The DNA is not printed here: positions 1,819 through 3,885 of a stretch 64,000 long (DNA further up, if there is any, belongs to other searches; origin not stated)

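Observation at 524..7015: Ech-type [NiFe] hydrogenase operon in which the NuoC/EchD subunit is fused to a GltD/NfnB-like NAD(P)H:FAD iron-sulfur oxidoreductase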

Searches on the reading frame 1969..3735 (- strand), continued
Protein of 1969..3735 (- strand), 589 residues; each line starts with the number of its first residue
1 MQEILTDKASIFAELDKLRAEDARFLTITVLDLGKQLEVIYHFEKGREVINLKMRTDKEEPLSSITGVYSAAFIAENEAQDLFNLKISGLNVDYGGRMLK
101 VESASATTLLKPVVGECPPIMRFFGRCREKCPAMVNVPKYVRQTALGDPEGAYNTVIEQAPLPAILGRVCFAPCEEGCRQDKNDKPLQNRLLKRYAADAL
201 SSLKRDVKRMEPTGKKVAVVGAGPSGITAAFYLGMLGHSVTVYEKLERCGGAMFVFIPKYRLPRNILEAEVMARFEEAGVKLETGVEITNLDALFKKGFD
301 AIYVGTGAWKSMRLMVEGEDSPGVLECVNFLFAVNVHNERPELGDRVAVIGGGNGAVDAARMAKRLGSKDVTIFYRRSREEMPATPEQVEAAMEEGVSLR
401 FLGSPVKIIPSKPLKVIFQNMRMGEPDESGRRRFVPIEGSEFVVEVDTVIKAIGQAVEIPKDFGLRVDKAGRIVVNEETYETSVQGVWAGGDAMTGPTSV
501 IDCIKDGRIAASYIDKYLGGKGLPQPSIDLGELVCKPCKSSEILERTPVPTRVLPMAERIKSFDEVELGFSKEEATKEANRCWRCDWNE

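Call 7: search_protein_families(library=ncbifam, proteins=[window:1969-3735:-], max_evalue=0.001)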
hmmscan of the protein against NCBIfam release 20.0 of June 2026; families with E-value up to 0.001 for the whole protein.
window:1969-3735:- (589 aa): 65 families (the best 25 are shown)
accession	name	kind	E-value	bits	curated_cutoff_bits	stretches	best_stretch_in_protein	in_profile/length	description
NF009454.0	PRK12814.1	equivalog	1.3e-125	420.2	916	1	124-587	101-574/657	putative NADPH-dependent glutamate synthase small subunit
NF009410.0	PRK12771.1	subfamily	1e-121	407.3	516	1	102-585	25-511/566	NAD(P)-binding protein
NF009414.0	PRK12778.1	equivalog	1.8e-98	330.7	1103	1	126-519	338-750/752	bifunctional dihydroorotate dehydrogenase B NAD binding subunit/NADPH-dependent glutamate synthase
TIGR01316.1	gltA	equivalog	3.6e-93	312.8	471.75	2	126-518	37-449/449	NADPH-dependent glutamate synthase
TIGR03315.1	Se_ygfK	equivalog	9.4e-92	308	835.3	1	123-514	443-835/1012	putative selenate reductase subunit YgfK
NF010590.0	PRK13984.1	equivalog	3.6e-75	253.3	946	2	126-520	197-608/611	putative oxidoreductase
NF009409.0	PRK12770.1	subfamily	7e-74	249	343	1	208-521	12-353/360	putative glutamate synthase subunit beta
NF009413.0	PRK12775.1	equivalog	1.1e-73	248.5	1895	1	127-519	341-755/1006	putative trifunctional 2-polyprenylphenol hydroxylase/glutamate synthase subunit beta/ferritin domain-containing protein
TIGR01318.1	gltD_gamma_fam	subfamily_domain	2.5e-71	240.7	482.95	1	126-518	49-465/467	glutamate synthase, small subunit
NF009408.0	PRK12769.1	equivalog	2.4e-69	234.1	1003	1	127-521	236-654/659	formate-dependent uric acid utilization protein AegA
NF009415.0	PRK12779.1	equivalog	2.8e-60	204.3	1519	1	129-514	212-622/944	putative bifunctional glutamate synthase subunit beta/2-polyprenylphenol hydroxylase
NF009451.0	PRK12809.1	equivalog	6e-52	176.8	1154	1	126-512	218-628/639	formate-dependent uric acid utilization protein YgfT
TIGR01317.1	GOGAT_sm_gam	subfamily_domain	5.2e-49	167.4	447.7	1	128-521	55-481/485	glutamate synthase small subunit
NF045663.1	diclust_near_Sec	equivalog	9.1e-46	156.3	530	2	126-314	19-205/759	pyridine nucleotide-disulfide oxidoreductase/dicluster-binding protein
TIGR01292.1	TRX_reduct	equivalog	7.5e-18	64.4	343.45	2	345-518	142-300/300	thioredoxin-disulfide reductase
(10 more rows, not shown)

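Call 19: search_solved_structures(query=window:1969-3735:-, max_evalue=0.001, show_alignments=2)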
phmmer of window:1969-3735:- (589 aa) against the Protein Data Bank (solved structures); distinct sequences matched with E-value up to 0.001: 94 (the best 60 are shown).
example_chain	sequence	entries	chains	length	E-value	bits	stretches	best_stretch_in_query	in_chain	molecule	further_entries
9bov_A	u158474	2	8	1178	8.4e-105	354.5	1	127-586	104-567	Molybdopterin oxidoreductase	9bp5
9n5u_A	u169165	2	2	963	7.4e-99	334.9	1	124-521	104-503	NfnA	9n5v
8oh5_C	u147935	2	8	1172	1.3e-92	314.3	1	127-586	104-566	Formate dehydrogenase-O, major subunit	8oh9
5jca_L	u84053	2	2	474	1.6e-77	264.4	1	124-519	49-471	NADH-dependent Ferredoxin:NADP Oxidoreductase (NfnI) subunit alpha | NADH-dependent Ferredoxin:NADP Oxidoreductase subunit alpha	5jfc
4ylf_B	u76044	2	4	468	6.8e-74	252.5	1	127-524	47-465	Dihydropyrimidine dehydrogenase subunit A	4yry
5vj7_A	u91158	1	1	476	7.1e-68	232.6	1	124-522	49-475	Oxidoreductase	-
6s6s_G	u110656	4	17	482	4.6e-48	167.2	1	127-521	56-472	Glutamate synthase [NADPH] small chain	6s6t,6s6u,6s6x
2vdc_G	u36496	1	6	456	6.1e-46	160.2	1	127-521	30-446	GLUTAMATE SYNTHASE [NADPH] SMALL CHAIN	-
7mfm_I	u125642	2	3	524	6.6e-38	133.7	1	131-522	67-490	Glutamate synthase (NADPH) small chain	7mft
1gt8_A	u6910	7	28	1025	1.4e-31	112.8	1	126-519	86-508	DIHYDROPYRIMIDINE DEHYDROGENASE | Dihydropyrimidine dehydrogenase [NADP(+)]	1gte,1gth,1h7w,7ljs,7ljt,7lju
7m31_A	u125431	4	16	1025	1.4e-31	112.8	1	126-519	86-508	Dihydropyrimidine dehydrogenase [NADP(+)]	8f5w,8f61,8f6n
1h7x_A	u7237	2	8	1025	1.4e-31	112.8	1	126-519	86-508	DIHYDROPYRIMIDINE DEHYDROGENASE | Dihydropyrimidine dehydrogenase [NADP(+)]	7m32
8c16_A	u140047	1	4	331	4.9e-13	51.5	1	217-503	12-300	Ferredoxin--NADP reductase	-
6gas_A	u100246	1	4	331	5.8e-13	51.3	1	217-503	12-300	Ferredoxin--NADP reductase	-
3lzw_A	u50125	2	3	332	1.4e-12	50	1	217-497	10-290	Ferredoxin--NADP reductase 2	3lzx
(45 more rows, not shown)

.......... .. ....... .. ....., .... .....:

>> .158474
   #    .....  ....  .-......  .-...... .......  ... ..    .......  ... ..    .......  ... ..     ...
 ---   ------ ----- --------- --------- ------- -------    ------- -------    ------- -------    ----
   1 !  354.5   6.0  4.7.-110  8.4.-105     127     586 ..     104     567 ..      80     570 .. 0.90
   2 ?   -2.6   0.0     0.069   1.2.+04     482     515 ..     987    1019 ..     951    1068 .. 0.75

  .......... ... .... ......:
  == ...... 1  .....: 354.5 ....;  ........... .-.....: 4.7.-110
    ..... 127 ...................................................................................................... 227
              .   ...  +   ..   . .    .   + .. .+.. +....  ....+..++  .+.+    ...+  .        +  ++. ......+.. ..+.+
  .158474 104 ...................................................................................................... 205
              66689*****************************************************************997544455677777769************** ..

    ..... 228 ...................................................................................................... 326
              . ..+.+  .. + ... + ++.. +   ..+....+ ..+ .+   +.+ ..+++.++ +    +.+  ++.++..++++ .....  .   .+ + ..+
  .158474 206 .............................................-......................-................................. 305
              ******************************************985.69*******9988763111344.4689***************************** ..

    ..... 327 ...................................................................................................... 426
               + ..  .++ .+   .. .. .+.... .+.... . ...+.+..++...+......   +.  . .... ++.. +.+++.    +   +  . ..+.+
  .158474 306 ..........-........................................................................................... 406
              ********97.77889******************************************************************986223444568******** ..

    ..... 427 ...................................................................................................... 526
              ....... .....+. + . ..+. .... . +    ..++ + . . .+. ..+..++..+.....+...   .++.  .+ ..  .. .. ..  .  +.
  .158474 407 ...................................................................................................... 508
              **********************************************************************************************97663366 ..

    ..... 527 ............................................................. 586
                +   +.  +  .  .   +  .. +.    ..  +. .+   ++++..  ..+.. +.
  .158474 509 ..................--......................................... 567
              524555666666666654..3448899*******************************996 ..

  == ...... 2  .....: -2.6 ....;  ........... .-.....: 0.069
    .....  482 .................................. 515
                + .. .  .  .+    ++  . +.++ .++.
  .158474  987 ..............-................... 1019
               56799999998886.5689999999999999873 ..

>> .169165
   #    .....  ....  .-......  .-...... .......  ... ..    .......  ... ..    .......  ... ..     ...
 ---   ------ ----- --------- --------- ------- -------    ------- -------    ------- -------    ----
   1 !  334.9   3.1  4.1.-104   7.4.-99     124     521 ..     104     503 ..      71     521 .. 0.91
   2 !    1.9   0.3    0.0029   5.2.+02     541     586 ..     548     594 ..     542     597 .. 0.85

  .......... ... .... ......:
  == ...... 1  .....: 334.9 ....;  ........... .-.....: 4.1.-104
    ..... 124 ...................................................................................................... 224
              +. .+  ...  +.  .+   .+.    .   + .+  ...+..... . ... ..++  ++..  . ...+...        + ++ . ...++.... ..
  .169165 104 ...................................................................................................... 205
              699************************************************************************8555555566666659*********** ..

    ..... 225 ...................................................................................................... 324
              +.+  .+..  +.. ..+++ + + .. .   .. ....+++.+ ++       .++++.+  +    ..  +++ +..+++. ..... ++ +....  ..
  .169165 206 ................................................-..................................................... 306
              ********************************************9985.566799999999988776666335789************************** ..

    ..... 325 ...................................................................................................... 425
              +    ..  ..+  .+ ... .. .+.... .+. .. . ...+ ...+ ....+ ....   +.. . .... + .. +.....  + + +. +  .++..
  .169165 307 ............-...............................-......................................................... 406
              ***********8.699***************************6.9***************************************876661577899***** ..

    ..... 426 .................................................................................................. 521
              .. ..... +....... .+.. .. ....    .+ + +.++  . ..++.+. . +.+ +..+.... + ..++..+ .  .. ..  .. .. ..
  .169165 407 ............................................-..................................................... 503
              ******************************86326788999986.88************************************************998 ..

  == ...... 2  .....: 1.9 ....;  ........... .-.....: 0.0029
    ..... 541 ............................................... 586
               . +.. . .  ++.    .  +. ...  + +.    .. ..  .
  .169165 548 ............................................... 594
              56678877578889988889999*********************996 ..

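Call 21: find_related_loci(query=A1, collection=genome_contigs, flank=8000)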
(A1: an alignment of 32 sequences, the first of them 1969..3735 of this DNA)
Query A1 (589 aa) in genome_contigs; peptide patterns used: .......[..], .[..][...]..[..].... (x = any residue, [..] = any of these).
112 stretches matched a pattern; 67 encode a relative of the query (tblastn E <= 1e-3); 62 distinct loci.
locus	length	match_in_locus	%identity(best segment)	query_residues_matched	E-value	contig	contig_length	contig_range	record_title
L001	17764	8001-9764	63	1-589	0e+0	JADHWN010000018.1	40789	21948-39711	MAG: Candidatus Bathyarchaeota archaeon isolate BS750m-G28 BS-750m-C893, whole genome shotgun sequence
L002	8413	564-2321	59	2-589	0e+0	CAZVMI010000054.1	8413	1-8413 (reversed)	MAG TPA_asm: uncultured Candidatus Bathyarchaeia archaeon isolate binchicken_co333_214 genome assembly, contig: NODE_522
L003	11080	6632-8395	59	1-589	0e+0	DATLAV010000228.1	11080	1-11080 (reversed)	MAG TPA_asm: Patescibacteria group bacterium isolate SMAG_U14280 k141_1246744, whole genome shotgun sequence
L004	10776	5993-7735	58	7-589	0e+0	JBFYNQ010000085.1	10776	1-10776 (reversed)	MAG: Candidatus Bathyarchaeota archaeon isolate PPR_0093 k121_1850955, whole genome shotgun sequence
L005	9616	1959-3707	57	5-589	0e+0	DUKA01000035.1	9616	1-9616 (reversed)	MAG TPA_asm: Candidatus Bathyarchaeota archaeon isolate UBA8941 contig_54175, whole genome shotgun sequence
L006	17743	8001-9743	58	7-589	0e+0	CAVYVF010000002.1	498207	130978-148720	MAG: Candidatus Bathyarchaeota archaeon isolate MFD03899.bin.2.91 genome assembly, contig: contig_34620, whole genome sh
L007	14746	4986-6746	56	1-589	0e+0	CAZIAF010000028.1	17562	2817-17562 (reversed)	MAG TPA_asm: uncultured Candidatus Bathyarchaeia archaeon isolate ERP119294_co4_423 genome assembly, contig: NODE_2977_l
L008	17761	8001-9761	56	2-589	0e+0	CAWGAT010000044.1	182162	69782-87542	MAG: Candidatus Bathyarchaeota archaeon isolate MFD04408.bin.2.76 genome assembly, contig: contig_83548, whole genome sh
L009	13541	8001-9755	59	3-589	0e+0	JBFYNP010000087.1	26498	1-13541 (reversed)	MAG: Candidatus Bathyarchaeota archaeon isolate PPR_0092 k121_5496695, whole genome shotgun sequence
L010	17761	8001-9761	57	2-589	0e+0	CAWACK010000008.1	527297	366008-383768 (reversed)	MAG: Candidatus Bathyarchaeota archaeon isolate MFD03726.bin.1.105 genome assembly, contig: contig_31893, whole genome s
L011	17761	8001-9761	55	2-589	0e+0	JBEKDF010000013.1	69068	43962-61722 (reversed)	MAG: Candidatus Bathyarchaeia archaeon isolate SPRUCE 177 SPRUCE_177_13, whole genome shotgun sequence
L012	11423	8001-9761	55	2-589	0e+0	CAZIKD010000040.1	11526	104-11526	MAG TPA_asm: uncultured Candidatus Bathyarchaeia archaeon isolate ERP119294_co4_351 genome assembly, contig: NODE_5786_l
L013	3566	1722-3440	58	15-589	0e+0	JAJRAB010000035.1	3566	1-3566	MAG: Candidatus Methanomethylicus sp. isolate OWC_0001 OWC_0001_k121_39809843, whole genome shotgun sequence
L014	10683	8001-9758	57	1-589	0e+0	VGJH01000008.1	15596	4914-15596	MAG: Candidatus Bathyarchaeota archaeon isolate K_DeepCast_250m_m2_015 K_DeepCast_250m_m2_015_Ga0194125_10007584, whole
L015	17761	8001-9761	55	2-589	0e+0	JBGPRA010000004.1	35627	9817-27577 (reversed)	MAG: Candidatus Bathyarchaeia archaeon isolate OBJ1_062018_150_2 k141_616190_length_35627_cov_21.8965, whole genome shot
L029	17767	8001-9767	52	3-589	0e+0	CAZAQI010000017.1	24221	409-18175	MAG TPA_asm: uncultured Candidatus Bathyarchaeia archaeon isolate SRP332253_co1_162 genome assembly, contig: NODE_3164_l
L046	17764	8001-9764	60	1-589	0e+0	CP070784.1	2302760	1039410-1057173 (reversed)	MAG: Candidatus Bathyarchaeota archaeon isolate bin16 chromosome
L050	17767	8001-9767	44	2-589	2e-148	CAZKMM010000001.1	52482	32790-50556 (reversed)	MAG TPA_asm: uncultured bacterium isolate binchicken_co256_893 genome assembly, contig: NODE_716_length_52482_cov_7.1875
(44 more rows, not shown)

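Call 25: predict_structure(alignment_id=A1)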
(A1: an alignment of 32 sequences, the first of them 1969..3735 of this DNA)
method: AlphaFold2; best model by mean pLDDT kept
length: 589 residues; sequences in the alignment: 32
mean_pLDDT: 87.9   pTM: 0.77
mean pLDDT of the five models: 87.9, 85.7, 85.5, 84.8, 84.0
residues with pLDDT >= 90: 392; 70-90: 138; 50-70: 26; < 50: 33
segments of 3 or more residues with pLDDT < 50: 91-120
pLDDT, mean of each block of 10 residues (from residue 1): 88 92 90 92 90 92 85 81 77 40 43 43 78 91 94 96 95 75 76 96 94 98 97 98 94 90 95 98 96 97 92 93 95 93 97 93 96 93 87 95 95 96 83 88 98 90 92 94 97 90 96 98 85 62 81 92 93 94 58
secondary structure, 60 per line:
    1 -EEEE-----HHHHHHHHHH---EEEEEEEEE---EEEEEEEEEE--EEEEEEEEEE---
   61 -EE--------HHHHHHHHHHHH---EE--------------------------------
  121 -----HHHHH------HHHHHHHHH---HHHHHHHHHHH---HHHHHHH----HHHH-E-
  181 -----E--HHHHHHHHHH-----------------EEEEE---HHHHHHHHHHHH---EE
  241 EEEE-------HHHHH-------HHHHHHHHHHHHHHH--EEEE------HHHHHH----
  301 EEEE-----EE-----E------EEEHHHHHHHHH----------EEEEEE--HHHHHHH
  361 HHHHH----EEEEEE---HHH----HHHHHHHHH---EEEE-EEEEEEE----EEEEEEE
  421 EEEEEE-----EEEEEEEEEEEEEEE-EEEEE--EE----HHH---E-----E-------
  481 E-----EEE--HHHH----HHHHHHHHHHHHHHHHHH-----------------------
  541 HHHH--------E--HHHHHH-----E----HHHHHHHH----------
elements in order: E2-5 H11-20 E24-32 E36-45 E48-57 H72-83 H126-130 H137-145 H149-159 H163-169 H174-177 H189-198 E216-220 H224-235 E239-244 H252-256 H264-278 E281-284 H291-296 E301-304 E324-326 H327-335 E346-351 H354-365 E370-375 H386-394 E398-401 E403-409 E414-426 E432-446 E448-452 E487-489 H492-495 H500-517 H541-544 H556-561 H572-579

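Call 30: fold_search(model_id=the predicted structure, library=pdb)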
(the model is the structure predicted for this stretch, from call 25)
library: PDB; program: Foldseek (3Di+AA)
matches with E <= 10: 1928; with E <= 0.001: 658
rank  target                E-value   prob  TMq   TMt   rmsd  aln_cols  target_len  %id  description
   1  9bov_A                8.6e-50  1.00  0.73  0.37   9.7       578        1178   35  Structure of electron bifurcating Nfn-ABC complexed with NAD from Caldicellulosiruptor saccharolyticus (released 2025-03-05)
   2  8oh5_C                1.4e-48  1.00  0.72  0.37   3.7       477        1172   38  Cryo-EM structure of the electron bifurcating transhydrogenase StnABC complex from Sporomusa Ovata (state 2) (released 2023-09-13)
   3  9n5u_A                1.4e-47  1.00  0.71  0.45  11.2       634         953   33  Structure of the Thermococcus sibiricus NfnABC complex (released 2025-05-07)
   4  9n5v_A                8.2e-45  1.00  0.69  0.43   4.6       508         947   38  Structure of the NAD(H)-bound Thermococcus sibiricus NfnABC complex (released 2025-05-07)
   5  5jca_L                2.1e-38  1.00  0.60  0.75   2.6       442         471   38  NADP(H) bound NADH-dependent Ferredoxin:NADP Oxidoreductase (NfnI) from Pyrococcus furiosus (released 2017-04-12)
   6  4ylf_B                1.3e-36  1.00  0.64  0.79   3.6       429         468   37  Insights into flavin-based electron bifurcation via the NADH-dependent reduced ferredoxin-NADP oxidoreductase structur (released 2015-07-08)
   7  5jfc_L                8.6e-36  1.00  0.59  0.75   2.6       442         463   36  NADH-dependent Ferredoxin:NADP Oxidoreductase (NfnI) from Pyrococcus furiosus (released 2017-04-12)
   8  5vj7_A                2.7e-34  1.00  0.60  0.76   2.6       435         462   35  Ferredoxin NADP Oxidoreductase (Xfn) (released 2017-07-19)
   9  6s6s_E                2.4e-31  1.00  0.60  0.75   3.0       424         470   30  Structure of Azospirillum brasilense Glutamate Synthase in a4b4 oligomeric state. (released 2019-09-11)
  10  6s6t_E                3.0e-30  1.00  0.61  0.75   3.0       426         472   29  Structure of Azospirillum brasilense Glutamate Synthase in a4b3 oligomeric state (released 2019-09-11)
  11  1h7w_B                1.2e-29  1.00  0.62  0.37   2.9       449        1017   25  Dihydropyrimidine dehydrogenase (DPD) from pig (released 2001-02-23)
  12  1h7x_A                1.3e-29  1.00  0.62  0.36   3.3       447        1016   26  Dihydropyrimidine dehydrogenase (DPD) from pig, ternary complex of a mutant enzyme (C671A), NADPH and 5-fluorouracil (released 2001-02-23)
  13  1gte_D                1.5e-29  1.00  0.63  0.37   2.7       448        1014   25  DIHYDROPYRIMIDINE DEHYDROGENASE (DPD) FROM PIG, BINARY COMPLEX WITH 5-IODOURACIL (released 2002-04-11)
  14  1gt8_B                1.5e-29  1.00  0.63  0.37   2.8       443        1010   25  DIHYDROPYRIMIDINE DEHYDROGENASE (DPD) FROM PIG, TERNARY COMPLEX WITH NADPH AND URACIL-4-ACETIC ACID (released 2002-04-11)
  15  7ljt_D                1.5e-29  1.00  0.62  0.36   3.3       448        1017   25  Porcine Dihydropyrimidine Dehydrogenase (DPD) soaked with 5-Ethynyluracil (5EU), NADPH - 20 minutes (released 2021-04-07)
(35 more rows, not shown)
